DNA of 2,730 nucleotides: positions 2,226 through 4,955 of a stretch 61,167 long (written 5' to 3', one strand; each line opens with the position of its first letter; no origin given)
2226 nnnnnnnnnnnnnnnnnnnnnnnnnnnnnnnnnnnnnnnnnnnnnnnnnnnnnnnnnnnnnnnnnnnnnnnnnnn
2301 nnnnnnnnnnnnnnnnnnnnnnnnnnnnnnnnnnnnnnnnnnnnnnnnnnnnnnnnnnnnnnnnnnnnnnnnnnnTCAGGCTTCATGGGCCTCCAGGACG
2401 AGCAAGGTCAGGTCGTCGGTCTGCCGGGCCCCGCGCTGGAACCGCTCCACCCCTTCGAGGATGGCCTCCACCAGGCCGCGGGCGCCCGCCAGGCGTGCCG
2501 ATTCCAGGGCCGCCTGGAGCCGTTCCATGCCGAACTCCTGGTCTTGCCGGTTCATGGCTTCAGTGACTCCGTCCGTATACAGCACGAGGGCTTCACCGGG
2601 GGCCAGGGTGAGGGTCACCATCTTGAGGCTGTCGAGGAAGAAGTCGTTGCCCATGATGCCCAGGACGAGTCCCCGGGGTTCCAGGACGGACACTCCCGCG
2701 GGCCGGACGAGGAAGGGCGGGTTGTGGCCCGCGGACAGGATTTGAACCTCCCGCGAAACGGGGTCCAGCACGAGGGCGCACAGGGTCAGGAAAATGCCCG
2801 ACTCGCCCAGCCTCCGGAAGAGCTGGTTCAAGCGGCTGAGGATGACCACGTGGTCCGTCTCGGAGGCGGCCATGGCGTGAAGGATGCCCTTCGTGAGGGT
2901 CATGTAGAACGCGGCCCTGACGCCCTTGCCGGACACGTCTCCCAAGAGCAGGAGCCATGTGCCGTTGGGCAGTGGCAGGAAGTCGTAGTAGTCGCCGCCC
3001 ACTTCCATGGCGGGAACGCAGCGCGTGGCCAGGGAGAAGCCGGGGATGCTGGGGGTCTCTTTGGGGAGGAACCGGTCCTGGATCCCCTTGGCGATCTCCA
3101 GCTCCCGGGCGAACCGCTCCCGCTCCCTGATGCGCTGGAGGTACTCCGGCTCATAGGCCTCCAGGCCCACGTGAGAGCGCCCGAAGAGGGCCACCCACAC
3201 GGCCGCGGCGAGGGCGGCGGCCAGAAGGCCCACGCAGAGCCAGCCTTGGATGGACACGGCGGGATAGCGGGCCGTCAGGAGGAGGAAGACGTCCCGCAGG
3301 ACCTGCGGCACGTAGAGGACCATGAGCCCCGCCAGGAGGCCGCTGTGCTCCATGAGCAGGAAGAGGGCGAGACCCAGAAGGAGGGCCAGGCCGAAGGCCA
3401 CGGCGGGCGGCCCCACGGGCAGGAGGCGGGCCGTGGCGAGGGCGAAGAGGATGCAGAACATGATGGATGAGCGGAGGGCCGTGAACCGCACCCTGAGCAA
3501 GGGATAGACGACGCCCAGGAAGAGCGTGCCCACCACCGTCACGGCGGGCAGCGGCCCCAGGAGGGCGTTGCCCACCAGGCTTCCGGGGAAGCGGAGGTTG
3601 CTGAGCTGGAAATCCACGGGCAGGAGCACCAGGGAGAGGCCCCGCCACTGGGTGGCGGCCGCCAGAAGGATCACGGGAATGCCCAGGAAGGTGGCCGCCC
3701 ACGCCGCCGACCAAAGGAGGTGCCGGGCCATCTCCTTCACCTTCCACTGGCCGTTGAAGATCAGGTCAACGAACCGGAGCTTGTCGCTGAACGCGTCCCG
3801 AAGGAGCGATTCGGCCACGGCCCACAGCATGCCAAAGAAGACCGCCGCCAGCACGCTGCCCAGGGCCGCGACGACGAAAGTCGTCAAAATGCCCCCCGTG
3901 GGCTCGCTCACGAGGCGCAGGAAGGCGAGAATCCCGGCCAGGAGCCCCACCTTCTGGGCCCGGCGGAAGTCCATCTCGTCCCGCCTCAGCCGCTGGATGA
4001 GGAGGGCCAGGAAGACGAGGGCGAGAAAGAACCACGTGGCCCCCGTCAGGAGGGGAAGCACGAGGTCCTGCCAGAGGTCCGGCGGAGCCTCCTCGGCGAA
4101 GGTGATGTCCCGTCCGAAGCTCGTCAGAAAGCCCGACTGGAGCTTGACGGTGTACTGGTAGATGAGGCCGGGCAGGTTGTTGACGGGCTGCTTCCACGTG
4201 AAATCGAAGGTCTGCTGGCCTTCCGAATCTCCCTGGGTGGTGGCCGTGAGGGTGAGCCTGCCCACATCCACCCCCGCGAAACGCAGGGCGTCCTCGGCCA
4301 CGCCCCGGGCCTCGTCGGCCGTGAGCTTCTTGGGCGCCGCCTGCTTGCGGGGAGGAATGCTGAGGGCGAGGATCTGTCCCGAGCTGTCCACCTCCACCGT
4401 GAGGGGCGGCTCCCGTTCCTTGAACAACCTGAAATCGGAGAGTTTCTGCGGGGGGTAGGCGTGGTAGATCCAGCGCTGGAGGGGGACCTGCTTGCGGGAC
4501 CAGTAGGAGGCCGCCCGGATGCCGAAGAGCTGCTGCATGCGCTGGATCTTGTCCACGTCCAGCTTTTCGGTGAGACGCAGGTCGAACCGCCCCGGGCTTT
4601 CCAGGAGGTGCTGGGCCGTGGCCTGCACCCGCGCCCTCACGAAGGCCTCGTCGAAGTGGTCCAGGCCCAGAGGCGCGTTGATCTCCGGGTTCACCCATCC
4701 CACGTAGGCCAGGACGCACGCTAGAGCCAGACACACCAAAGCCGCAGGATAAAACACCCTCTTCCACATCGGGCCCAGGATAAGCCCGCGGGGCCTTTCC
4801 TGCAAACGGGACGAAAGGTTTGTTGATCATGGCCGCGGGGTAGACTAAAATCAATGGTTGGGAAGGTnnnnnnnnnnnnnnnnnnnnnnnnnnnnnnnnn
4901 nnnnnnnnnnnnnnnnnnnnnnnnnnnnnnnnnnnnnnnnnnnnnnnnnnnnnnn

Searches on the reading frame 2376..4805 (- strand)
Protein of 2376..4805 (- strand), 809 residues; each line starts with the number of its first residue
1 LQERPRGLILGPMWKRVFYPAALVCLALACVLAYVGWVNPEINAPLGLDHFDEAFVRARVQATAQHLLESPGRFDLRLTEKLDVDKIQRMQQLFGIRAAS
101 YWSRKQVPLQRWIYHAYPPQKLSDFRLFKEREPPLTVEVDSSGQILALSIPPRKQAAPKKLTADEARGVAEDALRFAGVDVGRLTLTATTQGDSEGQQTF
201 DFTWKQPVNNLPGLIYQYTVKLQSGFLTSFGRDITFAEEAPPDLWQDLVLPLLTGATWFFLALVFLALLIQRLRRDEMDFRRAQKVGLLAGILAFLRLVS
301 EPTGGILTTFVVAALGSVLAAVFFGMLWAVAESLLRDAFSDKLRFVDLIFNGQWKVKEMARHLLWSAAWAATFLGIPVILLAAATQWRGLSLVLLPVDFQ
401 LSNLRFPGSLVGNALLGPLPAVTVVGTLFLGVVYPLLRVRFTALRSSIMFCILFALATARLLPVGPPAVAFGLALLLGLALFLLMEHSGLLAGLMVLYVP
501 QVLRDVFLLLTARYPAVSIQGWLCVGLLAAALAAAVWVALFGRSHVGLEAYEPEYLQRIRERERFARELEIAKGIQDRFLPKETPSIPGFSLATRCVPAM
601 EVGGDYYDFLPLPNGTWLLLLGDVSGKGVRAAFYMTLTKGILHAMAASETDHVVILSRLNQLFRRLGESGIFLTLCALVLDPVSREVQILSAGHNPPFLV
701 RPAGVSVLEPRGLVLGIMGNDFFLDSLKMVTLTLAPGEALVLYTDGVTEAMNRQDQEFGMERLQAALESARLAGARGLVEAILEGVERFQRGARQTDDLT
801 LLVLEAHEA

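Call 70: search_protein_families(library=pfam, proteins=[window:2376-4805:-], max_evalue=0.00001)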
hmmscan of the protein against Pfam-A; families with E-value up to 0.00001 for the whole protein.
window:2376-4805:- (809 aa): 1 family
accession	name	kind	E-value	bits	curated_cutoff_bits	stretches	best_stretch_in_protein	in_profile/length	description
PF07228.17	SpoIIE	-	2.8e-48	164.8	25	1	614-806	2-191/192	Stage II sporulation protein E (SpoIIE)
